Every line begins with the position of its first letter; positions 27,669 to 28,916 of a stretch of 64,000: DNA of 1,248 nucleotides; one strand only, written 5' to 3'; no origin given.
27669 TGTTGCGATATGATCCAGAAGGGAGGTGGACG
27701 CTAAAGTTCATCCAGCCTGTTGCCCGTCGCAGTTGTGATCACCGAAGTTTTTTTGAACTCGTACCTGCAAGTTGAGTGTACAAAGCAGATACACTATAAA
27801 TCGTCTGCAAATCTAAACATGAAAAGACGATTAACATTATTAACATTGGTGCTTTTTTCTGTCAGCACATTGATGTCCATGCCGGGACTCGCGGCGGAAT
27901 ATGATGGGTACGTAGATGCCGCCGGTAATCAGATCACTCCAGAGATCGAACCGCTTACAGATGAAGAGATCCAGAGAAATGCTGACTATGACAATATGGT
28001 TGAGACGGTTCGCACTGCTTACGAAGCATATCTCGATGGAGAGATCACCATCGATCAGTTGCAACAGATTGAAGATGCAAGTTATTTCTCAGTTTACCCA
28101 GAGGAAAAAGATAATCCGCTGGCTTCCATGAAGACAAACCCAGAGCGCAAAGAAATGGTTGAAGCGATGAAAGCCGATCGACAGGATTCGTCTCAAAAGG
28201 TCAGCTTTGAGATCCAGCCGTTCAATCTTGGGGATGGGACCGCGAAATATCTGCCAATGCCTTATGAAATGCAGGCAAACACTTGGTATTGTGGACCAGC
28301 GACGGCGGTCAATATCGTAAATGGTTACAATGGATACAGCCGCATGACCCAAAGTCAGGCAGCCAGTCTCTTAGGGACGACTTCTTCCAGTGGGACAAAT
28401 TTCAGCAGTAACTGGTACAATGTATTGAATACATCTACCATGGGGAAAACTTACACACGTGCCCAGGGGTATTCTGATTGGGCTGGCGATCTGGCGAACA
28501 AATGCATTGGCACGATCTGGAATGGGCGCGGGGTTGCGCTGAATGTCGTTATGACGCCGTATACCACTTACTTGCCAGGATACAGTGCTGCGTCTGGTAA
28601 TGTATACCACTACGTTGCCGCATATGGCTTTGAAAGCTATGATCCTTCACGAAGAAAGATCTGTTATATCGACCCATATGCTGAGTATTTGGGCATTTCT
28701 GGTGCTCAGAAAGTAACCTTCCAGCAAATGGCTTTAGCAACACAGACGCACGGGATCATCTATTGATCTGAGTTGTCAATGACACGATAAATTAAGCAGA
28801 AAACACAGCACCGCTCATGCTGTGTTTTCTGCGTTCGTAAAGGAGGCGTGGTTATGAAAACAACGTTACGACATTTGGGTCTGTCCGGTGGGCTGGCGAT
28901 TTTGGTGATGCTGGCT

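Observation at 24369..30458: Complete agr-type peptide quorum-sensing locus in non-canonical order on a compositionally distinct segment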

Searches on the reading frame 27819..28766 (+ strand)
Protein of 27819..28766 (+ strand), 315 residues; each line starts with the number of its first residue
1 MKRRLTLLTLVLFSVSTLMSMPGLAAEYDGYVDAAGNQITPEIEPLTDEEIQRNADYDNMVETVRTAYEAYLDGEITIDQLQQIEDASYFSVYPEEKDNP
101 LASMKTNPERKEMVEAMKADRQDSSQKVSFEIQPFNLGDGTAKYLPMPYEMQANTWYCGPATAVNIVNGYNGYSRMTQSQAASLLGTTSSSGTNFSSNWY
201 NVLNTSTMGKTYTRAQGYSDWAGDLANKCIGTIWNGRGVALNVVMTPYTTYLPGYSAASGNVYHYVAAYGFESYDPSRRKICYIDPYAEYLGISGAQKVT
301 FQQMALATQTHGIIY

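Call 3: search_protein_families(library=pfam, proteins=[window:27819-28766:+], max_evalue=1)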
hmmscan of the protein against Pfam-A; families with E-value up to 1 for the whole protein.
window:27819-28766:+ (315 aa): 1 family
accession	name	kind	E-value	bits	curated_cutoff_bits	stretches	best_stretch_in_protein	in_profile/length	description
PF13529.12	Peptidase_C39_2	-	1.2e-09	39.3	24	1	146-287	2-143/143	Peptidase_C39 like family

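Call 4: search_protein_families(library=ncbifam, proteins=[window:27819-28766:+], max_evalue=1)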
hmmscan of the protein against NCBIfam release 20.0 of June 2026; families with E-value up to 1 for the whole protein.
window:27819-28766:+ (315 aa): 0 families

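Call 20: find_homologous_proteins(query=window:27819-28766:+)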
Query window:27819-28766:+ (315 aa): 21 proteins with E <= 0.001 among 1827 candidates.
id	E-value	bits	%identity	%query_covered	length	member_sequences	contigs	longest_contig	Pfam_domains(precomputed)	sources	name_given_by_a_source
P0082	4.8e-205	697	98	100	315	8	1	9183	-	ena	-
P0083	1.6e-161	555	77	100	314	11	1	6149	-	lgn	-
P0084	6.4e-155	533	75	100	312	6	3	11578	-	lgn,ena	-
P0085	2.9e-119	416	62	100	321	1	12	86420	PF13529.14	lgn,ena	-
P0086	2.8e-102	360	59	94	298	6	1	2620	PF13529.14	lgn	-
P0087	4.0e-102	360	61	90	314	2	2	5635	PF13529.14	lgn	-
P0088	1.2e-96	342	53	100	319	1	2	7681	-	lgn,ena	-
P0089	4.2e-96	340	53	100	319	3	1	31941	-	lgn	-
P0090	4.0e-95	337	53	100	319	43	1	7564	-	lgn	-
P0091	5.5e-91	323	52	100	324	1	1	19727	PF13529.14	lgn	-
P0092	6.5e-87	310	55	87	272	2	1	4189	-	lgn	-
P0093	7.8e-71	257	48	88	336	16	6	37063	PF13529.14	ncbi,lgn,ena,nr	ncbi:MAG: C39 family peptidase [Clostridiales bacterium]|nr:C39 family peptidase [Clostridiales bact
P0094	1.6e-70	256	49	88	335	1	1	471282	PF13529.14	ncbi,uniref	ncbi:C39 family peptidase [Peptococcus simiae]|uniref:C39 family peptidase n=1 Tax=Peptococcus simia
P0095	4.4e-66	241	42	100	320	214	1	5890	PF13529.14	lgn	-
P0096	4.7e-66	241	44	100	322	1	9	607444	PF13529.14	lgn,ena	-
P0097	1.4e-64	236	42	100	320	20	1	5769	PF13529.14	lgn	-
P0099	1.6e-62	230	46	88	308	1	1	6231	PF13529.14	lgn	-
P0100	1.8e-61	226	42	100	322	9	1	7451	PF13529.14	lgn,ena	-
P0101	5.5e-60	221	41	100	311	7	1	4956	PF13529.14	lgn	-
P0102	4.5e-57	212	42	99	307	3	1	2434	PF13529.14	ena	-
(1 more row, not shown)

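Call 21: find_encoding_contigs(protein=P0082, flank=10000, max_places=2)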
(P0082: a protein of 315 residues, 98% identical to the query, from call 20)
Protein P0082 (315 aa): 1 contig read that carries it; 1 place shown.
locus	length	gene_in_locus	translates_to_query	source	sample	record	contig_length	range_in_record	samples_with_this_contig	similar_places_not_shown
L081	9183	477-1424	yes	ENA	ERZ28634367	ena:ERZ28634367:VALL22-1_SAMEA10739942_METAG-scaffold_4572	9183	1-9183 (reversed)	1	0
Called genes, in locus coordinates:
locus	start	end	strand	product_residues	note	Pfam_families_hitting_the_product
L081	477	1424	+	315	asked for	-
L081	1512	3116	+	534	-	PF07833:Cu_amine_oxidN1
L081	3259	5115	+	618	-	PF00884:Sulfatase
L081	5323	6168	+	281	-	PF08543:Phos_pyr_kin, PF00294:PfkB (weak)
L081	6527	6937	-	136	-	PF04138:GtrA_DPMS_TM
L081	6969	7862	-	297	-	PF01040:UbiA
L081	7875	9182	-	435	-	?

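Call 22: find_encoding_contigs(protein=P0085, flank=10000, max_places=3)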
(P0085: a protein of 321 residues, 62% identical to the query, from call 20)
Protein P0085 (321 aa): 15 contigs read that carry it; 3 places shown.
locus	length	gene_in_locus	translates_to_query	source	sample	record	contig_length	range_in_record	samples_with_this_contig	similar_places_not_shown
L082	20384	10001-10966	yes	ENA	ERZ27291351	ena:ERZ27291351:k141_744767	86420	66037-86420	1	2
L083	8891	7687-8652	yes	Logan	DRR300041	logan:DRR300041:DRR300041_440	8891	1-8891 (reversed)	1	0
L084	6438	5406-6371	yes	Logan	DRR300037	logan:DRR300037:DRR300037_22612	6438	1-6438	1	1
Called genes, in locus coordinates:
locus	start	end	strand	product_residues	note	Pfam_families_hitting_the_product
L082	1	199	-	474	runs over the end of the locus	PF00308:Bac_DnaA, PF01695:IstB_IS21, PF00004:AAA (weak), PF08299:Bac_DnaA_C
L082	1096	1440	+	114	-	PF00825:Ribonuclease_P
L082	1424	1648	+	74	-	PF01809:YidD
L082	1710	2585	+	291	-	PF02096:60KD_IMP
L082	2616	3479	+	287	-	PF14804:Jag_N, PF13083:KH_KhpA-B, PF01424:R3H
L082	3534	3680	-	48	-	-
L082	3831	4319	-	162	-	-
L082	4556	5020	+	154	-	-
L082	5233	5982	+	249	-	PF00072:Response_reg, PF04397:LytTR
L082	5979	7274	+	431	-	PF14501:HATPase_c_5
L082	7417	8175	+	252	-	PF04647:AgrB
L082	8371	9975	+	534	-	PF07833:Cu_amine_oxidN1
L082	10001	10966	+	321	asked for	PF13529:Peptidase_C39_2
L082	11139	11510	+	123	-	PF05534:HicB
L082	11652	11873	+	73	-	PF07872:DUF1659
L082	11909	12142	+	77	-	PF11148:DUF2922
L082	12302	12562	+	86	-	PF04014:MazE_antitoxin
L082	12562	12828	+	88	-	PF15738:YafQ_toxin, PF05016:ParE_toxin (weak)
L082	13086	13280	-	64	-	PF00037:Fer4 (faint), PF14697:Fer4_21 (weak), PF13370:Fer4_13, PF13459:Fer4_15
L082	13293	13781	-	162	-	PF04463:2-thiour_desulf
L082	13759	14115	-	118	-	-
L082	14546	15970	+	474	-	PF13520:AA_permease_2, PF00324:AA_permease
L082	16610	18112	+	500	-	PF00324:AA_permease, PF13520:AA_permease_2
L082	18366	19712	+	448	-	PF02812:ELFV_dehydrog_N, PF00208:ELFV_dehydrog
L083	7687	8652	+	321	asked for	PF13529:Peptidase_C39_2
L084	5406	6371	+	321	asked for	PF13529:Peptidase_C39_2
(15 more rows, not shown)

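Call 23: find_encoding_contigs(protein=P0084, flank=10000, max_places=2)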
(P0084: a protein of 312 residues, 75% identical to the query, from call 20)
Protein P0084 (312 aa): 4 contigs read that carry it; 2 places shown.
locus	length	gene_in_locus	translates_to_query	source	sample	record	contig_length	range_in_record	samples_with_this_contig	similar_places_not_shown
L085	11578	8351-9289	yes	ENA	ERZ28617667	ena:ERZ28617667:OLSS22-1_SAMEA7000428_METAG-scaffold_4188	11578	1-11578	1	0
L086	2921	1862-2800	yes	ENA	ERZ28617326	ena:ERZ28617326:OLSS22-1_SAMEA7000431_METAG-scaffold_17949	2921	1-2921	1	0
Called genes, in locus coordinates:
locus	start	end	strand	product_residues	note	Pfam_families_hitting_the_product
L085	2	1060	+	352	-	?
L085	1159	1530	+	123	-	PF14898:DUF4491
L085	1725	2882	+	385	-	PF07833:Cu_amine_oxidN1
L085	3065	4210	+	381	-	PF07833:Cu_amine_oxidN1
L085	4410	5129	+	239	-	PF00072:Response_reg, PF04397:LytTR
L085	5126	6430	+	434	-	PF14501:HATPase_c_5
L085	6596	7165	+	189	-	PF04647:AgrB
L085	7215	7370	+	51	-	-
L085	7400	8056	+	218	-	-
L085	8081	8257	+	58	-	-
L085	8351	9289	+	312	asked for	-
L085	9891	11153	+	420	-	-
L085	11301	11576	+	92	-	?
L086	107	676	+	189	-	PF04647:AgrB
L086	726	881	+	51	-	-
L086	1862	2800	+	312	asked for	-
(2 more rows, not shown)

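Call 24: find_encoding_contigs(protein=P0094, flank=10000, max_places=1)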
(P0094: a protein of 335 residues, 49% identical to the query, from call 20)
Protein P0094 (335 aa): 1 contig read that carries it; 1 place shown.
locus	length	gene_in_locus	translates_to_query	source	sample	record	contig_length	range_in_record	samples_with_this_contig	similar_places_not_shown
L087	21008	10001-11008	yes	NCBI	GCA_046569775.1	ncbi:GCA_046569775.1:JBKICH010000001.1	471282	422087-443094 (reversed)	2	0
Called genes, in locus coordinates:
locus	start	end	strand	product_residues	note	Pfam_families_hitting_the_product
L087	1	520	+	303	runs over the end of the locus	PF13476:AAA_23 (faint), PF02463:SMC_N (faint), PF00005:ABC_tran, PF13304:AAA_21 (weak)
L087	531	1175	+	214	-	PF01895:PhoU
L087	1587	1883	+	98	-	PF00486:Trans_reg_C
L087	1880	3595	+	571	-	PF00512:HisKA, PF02518:HATPase_c, PF14501:HATPase_c_5 (weak)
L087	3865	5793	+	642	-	PF07833:Cu_amine_oxidN1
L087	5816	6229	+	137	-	-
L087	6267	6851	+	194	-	-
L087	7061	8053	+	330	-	PF07833:Cu_amine_oxidN1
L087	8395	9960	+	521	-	PF07833:Cu_amine_oxidN1 (faint)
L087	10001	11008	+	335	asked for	PF13529:Peptidase_C39_2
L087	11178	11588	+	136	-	-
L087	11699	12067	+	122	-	-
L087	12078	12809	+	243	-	PF00072:Response_reg (faint), PF04397:LytTR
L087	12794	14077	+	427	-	-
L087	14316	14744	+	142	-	-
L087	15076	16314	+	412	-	PF14903:WG_beta_rep (faint)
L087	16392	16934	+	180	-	-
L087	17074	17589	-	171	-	PF00293:NUDIX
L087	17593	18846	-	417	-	PF00270:DEAD, PF00271:Helicase_C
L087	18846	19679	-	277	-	PF23023:Anti-Pycsar_Apyc1, PF00753:Lactamase_B, PF12706:Lactamase_B_2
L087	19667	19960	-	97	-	-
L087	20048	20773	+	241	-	PF04203:Sortase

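Call 25: find_encoding_contigs(protein=P0096, flank=10000, max_places=2)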
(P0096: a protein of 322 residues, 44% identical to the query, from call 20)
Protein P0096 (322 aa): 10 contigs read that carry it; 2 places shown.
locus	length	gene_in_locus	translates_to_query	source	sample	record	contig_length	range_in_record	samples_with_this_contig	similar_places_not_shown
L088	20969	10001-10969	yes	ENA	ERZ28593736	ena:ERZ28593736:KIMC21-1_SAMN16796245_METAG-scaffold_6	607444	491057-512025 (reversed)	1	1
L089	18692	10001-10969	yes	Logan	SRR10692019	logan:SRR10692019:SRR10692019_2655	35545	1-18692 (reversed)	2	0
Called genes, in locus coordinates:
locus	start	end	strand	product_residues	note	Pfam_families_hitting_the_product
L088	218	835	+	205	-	PF01381:HTH_3, PF08279:HTH_11 (faint), PF12844:HTH_19, PF13560:HTH_31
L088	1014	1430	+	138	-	PF13560:HTH_31, PF12844:HTH_19, PF01381:HTH_3, PF13443:HTH_26 (weak)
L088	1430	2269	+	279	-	PF05857:TraX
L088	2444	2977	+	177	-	PF11391:DUF2798 (faint)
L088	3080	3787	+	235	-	PF06940:DUF1287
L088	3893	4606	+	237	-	PF00072:Response_reg, PF04397:LytTR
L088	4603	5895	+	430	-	PF14501:HATPase_c_5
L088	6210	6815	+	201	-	-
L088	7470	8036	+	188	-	PF04647:AgrB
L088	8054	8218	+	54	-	-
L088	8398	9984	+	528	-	PF07833:Cu_amine_oxidN1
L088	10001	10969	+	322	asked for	PF13529:Peptidase_C39_2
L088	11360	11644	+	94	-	-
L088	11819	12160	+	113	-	-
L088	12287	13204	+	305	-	PF04657:DMT_YdcZ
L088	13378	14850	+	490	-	PF02554:CstA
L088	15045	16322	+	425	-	PF13173:AAA_14, PF13635:DUF4143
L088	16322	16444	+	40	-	-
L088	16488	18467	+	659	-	PF00270:DEAD (weak), PF04851:ResIII, PF17757:UvrB_inter, PF27431:UvrB_3rd, PF00271:Helicase_C, PF12344:UvrB, PF02151:UVR (weak)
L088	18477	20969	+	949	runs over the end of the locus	PF00005:ABC_tran (faint), PF02463:SMC_N (faint), PF03193:RsgA_GTPase (faint), PF13191:AAA_16 (faint), PF13304:AAA_21 (faint), PF13476:AAA_23 (faint), PF17760:UvrA_inter, PF17755:UvrA_DNA-bind, +1 more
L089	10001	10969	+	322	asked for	PF13529:Peptidase_C39_2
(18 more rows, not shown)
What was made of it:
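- On Mobile genomic island: Other Peptococcaceae carry it at other sites (calls 22, 23, 25).
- The pair is repeatedly linked to agr-type genes in several species (calls 22, 23, 25).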

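Call 26: find_encoding_contigs(protein=P0089, flank=10000, max_places=1)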
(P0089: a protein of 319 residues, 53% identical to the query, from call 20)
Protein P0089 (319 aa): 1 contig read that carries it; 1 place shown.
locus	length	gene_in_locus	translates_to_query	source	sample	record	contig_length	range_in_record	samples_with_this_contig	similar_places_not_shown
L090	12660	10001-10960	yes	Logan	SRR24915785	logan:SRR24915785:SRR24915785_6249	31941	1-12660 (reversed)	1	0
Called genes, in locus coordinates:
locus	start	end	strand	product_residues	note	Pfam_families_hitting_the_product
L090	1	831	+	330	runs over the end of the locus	PF07833:Cu_amine_oxidN1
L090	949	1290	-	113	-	PF04020:Phage_holin_4_2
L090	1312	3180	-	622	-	PF01541:GIY-YIG, PF27096:UvrC_M, PF02151:UVR, PF22920:UvrC_RNaseH, PF08459:UvrC_RNaseH_dom, PF12826:HHH_2, PF14520:HHH_5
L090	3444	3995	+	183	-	PF05848:CtsR, PF17727:CtsR_C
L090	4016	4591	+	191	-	PF02151:UVR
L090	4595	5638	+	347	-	PF00217:ATP-gua_Ptrans, PF27454:McsB_C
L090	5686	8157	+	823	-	PF02861:Clp_N, PF00004:AAA, PF17871:AAA_lid_9, PF00158:Sigma54_activat, PF00004:AAA, PF07724:AAA_2, PF07728:AAA_5, PF10431:ClpB_D2-small, +14 more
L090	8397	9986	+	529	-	PF07833:Cu_amine_oxidN1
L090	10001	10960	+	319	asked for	-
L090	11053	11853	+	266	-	PF13354:Beta-lactamase2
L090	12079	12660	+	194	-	?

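Call 27: find_encoding_contigs(protein=P0091, flank=10000, max_places=1)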
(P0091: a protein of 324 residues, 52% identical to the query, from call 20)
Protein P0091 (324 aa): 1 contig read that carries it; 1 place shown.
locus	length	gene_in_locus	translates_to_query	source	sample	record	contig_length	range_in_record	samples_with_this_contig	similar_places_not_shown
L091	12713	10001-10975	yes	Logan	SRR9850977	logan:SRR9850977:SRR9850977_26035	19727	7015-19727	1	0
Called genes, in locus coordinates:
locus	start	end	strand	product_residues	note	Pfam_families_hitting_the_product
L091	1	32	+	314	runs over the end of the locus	-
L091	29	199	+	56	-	-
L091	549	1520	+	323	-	PF01385:OrfB_IS605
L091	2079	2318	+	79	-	-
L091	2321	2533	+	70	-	PF12668:DUF3791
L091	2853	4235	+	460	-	PF13175:AAA_15 (faint), PF13304:AAA_21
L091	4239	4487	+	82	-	-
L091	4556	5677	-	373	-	PF12323:HTH_OrfB_IS605, PF01385:OrfB_IS605, PF07282:Cas12f1-like_TNB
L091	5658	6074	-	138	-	PF01797:Y1_Tnp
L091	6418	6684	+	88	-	-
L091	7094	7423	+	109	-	-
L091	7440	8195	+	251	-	-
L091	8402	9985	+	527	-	PF07833:Cu_amine_oxidN1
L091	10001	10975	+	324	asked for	PF13529:Peptidase_C39_2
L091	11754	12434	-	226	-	-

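Call 43: find_related_loci(query=window:27819-28766:+, collection=metagenome_contigs, flank=10000)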
Query window:27819-28766:+ (315 aa) in metagenome_contigs; peptide patterns used: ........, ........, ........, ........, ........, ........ (x = any residue, [..] = any of these).
369 stretches matched a pattern, but none encodes a relative of the query by tblastn (E <= 1e-3).
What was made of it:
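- Tried and rejected: A scan with the peptidase found no relatives (call 43).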

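Call 55: search_solved_structures(query=A1, max_evalue=1, show_alignments=1)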
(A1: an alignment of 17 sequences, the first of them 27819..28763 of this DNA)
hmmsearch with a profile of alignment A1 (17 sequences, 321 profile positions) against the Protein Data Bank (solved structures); distinct sequences matched with E-value up to 1: 0.
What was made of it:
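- Closest known: Peptidase_C39_2 / papain-like secreted cysteine proteases. Different: No solved structure is detectable by sequence (call 55).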

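Call 57: predict_structure(alignment_id=A1)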
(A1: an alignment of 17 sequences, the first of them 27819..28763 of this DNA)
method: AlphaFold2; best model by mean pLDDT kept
length: 315 residues; sequences in the alignment: 17
mean_pLDDT: 77.7   pTM: 0.76
mean pLDDT of the five models: 77.7, 75.8, 73.7, 71.1, 70.6
residues with pLDDT >= 90: 104; 70-90: 140; 50-70: 19; < 50: 52
segments of 3 or more residues with pLDDT < 50: 1-5, 7-39, 125-138
pLDDT, mean of each block of 10 residues (from residue 1): 49 40 25 43 81 93 87 91 93 88 84 81 50 42 78 83 91 83 89 85 91 91 89 88 89 84 89 75 81 78 92 93
secondary structure, 60 per line:
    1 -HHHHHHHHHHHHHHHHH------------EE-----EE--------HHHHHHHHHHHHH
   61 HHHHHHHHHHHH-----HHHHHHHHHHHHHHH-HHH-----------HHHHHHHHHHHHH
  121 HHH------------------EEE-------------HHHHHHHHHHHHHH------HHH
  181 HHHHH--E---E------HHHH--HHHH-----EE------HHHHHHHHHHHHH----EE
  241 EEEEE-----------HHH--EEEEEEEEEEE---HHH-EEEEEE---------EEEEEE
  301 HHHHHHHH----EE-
elements in order: H2-18 H48-72 H78-92 H108-123 E142-144 H158-171 H178-185 H199-202 H205-208 H222-234 E239-245 E262-272 E280-285 E295-300 H301-308

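Call 62: fold_search(model_id=the predicted structure, library=pdb)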
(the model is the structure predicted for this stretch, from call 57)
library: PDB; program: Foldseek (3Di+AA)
matches with E <= 10: 219; with E <= 0.001: 21
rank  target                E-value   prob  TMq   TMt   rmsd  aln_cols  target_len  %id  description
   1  22oc                  1.3e-05  1.00  0.39  0.59   4.9       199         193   12  Crystal structure of P210 CD lyase (released 2026-03-18)
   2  3h7d_A                1.7e-04  1.00  0.33  0.45   8.2       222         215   10  The crystal structure of the cathepsin K Variant M5 in complex with chondroitin-4-sulfate (released 2010-04-28)
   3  3iej_B                3.6e-04  1.00  0.33  0.45   6.9       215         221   12  Pyrazole-based Cathepsin S Inhibitors with Arylalkynes as P1 Binding Elements (released 2009-10-06)
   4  3qt4                  3.6e-04  1.00  0.30  0.31  13.4       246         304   12  Structure of digestive procathepsin L 3 of Tenebrio molitor larval midgut (released 2012-02-22)
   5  7pck_C                4.3e-04  1.00  0.37  0.37   6.6       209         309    9  CRYSTAL STRUCTURE OF WILD TYPE HUMAN PROCATHEPSIN K (released 1999-10-25)
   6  5tdi                  4.3e-04  1.00  0.31  0.42   8.0       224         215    9  Crystal structure of Cathepsin K with a covalently-linked inhibitor at 1.4 Angstrom resolution. (released 2017-01-25)
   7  9hjy_A                4.5e-04  1.00  0.31  0.42   8.0       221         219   11  Cathepsin L3 from Ixodes ricinus (IrCL3) inhibited by E-64 (released 2025-12-17)
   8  7qkc_B                5.1e-04  1.00  0.31  0.43   8.5       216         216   10  Crystal structure of human Cathepsin L after incubation with Sulfo-Calpeptin (released 2022-12-28)
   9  6a0q_A                5.4e-04  1.00  0.40  0.39   9.6       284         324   10  The crystal structure of Lpg2622_E64 complex (released 2018-09-12)
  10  6ezx_B                5.4e-04  1.00  0.35  0.49   6.8       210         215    9  CATHEPSIN L IN COMPLEX WITH (3S,14E)-19-chloro-N-(1-cyanocyclopropyl)-5-oxo-17-oxa-4-azatricyclo[16.2.2.06,11]docosa-1 (released 2018-04-11)
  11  5qbu_A                5.7e-04  1.00  0.36  0.48   6.5       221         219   10  Crystal structure of human Cathepsin-S with bound ligand (released 2017-12-20)
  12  5qcd                  6.1e-04  1.00  0.35  0.47   6.6       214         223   12  Crystal structure of human Cathepsin-S with bound ligand (released 2017-12-20)
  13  8iui_A                6.4e-04  1.00  0.36  0.49   7.0       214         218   10  Crystal structure of silkworm fibroinase complexed with E-64 (released 2024-04-03)
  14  3iej_A                6.8e-04  1.00  0.34  0.46   6.8       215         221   11  Pyrazole-based Cathepsin S Inhibitors with Arylalkynes as P1 Binding Elements (released 2009-10-06)
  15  1y4h_A                7.2e-04  1.00  0.35  0.59   5.5       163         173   12  Wild type staphopain-staphostatin complex (released 2005-01-18)
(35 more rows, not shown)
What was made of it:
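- On Peptidase C39 (bacteriocin-leader peptidases): The fold is papain-like (call 62).
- Closest known: Peptidase_C39_2 / papain-like secreted cysteine proteases. Same: The fold is papain-like, with an N-terminal helical pro-region as in procathepsins (call 62).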

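Call 86: search_protein_families(library=pfam, proteins=[L087:12078-12809:+, L087:12794-14077:+, L087:14316-14744:+, L087:11178-11588:+, L087:11699-12067:+, L087:15076-16314:+, L087:16392-16934:+, L087:8395-9960:+], max_evalue=0.1)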
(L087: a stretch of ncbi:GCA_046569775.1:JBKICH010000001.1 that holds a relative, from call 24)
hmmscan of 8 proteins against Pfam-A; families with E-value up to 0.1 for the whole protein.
L087:12078-12809:+ (243 aa): 2 families
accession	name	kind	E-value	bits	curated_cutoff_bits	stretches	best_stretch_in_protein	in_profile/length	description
PF04397.21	LytTR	-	5.9e-10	39.7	22.6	1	138-229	2-97/98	LytTr DNA-binding domain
PF00072.30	Response_reg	-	2e-05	25.1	30.2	1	3-111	1-106/111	Response regulator receiver domain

L087:12794-14077:+ (427 aa): 3 families
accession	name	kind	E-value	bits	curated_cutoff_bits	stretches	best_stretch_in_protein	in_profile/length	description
PF14501.12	HATPase_c_5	-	2.5e-06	27.8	22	1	335-418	4-99/102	GHKL domain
PF02518.31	HATPase_c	-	0.00015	22.6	26.4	1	332-411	1-97/111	Histidine kinase-, DNA gyrase B-, and HSP90-like ATPase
PF14899.11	DUF4492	-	0.064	13.6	27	0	1-40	8-47/63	Domain of unknown function (DUF4492)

L087:14316-14744:+ (142 aa): 0 families

L087:11178-11588:+ (136 aa): 1 family
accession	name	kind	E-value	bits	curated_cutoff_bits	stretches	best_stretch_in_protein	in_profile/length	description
PF01917.21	Arch_flagellin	-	0.05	14.4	29.5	1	68-106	64-101/162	Archaebacterial flagellin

L087:11699-12067:+ (122 aa): 0 families

L087:15076-16314:+ (412 aa): 1 family
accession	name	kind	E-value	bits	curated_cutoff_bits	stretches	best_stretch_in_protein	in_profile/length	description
PF14903.11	WG_beta_rep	-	2.8e-17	62.9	25.6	3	192-221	7-35/35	WG containing repeat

L087:16392-16934:+ (180 aa): 1 family
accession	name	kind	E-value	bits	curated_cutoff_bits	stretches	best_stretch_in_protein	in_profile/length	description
PF20909.2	SpGH101_helical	-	0.09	13.2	27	0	96-123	31-58/60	Endo-alpha-N-acetylgalactosaminidase, helical bundle domain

L087:8395-9960:+ (521 aa): 2 families
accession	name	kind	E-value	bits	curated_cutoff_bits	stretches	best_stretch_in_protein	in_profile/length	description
PF07833.16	Cu_amine_oxidN1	-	3.3e-06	27.5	24.2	1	67-139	35-107/108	Copper amine oxidase N-terminal domain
PF00930.27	DPPIV_N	-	0.0034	16.6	22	1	273-335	175-238/354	Dipeptidyl peptidase IV (DPP IV) N-terminal region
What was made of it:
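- They are linked to a LytTR regulator and AgrC-like kinase in 5 of 7 distinct contexts: the window's own site, L082-84, L085, L088/89 and L087 (calls 21-27, 86). The pair occurs without agrB or agrD in L087, L090 and L091 (calls 24, 26, 27, 86).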
